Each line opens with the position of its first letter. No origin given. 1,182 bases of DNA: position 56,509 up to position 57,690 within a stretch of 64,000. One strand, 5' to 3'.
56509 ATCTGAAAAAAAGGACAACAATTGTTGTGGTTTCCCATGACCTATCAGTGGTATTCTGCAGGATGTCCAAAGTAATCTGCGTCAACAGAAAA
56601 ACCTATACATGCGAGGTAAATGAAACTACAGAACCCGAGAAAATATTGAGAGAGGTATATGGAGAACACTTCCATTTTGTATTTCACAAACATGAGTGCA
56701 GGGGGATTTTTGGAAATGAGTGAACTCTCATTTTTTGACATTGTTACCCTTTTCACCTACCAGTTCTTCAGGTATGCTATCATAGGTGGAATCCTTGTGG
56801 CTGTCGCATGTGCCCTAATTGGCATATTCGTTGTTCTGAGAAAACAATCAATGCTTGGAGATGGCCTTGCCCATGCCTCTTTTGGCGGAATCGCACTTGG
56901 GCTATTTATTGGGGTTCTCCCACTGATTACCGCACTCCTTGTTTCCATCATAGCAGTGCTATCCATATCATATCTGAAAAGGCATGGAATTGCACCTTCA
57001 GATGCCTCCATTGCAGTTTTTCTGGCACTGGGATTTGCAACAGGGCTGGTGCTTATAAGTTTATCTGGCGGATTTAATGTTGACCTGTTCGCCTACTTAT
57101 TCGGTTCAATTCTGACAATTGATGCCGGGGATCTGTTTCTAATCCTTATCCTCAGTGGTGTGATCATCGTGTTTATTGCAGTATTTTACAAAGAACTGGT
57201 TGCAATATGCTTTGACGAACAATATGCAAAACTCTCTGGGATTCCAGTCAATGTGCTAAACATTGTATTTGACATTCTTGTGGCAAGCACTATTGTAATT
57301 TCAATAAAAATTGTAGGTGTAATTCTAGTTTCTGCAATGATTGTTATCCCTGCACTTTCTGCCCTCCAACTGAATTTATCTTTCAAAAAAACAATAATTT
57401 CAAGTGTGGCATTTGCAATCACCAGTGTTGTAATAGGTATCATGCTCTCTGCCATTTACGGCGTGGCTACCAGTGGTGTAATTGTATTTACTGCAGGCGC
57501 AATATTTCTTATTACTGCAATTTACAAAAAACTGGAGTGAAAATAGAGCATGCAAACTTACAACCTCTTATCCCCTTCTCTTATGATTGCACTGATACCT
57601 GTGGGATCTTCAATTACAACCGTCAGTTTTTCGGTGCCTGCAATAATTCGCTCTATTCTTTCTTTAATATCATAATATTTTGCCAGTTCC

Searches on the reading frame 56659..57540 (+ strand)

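Call 36: search_protein_families(library=pfam, proteins=[window:56659-57540:+], max_evalue=0.001)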
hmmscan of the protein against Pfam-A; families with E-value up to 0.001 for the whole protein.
window:56659-57540:+ (293 aa): 1 family
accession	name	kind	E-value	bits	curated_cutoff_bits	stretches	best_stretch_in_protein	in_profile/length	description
PF00950.22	ABC-3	-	2.5e-67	227.6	20.1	1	34-289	2-257/258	ABC 3 transport family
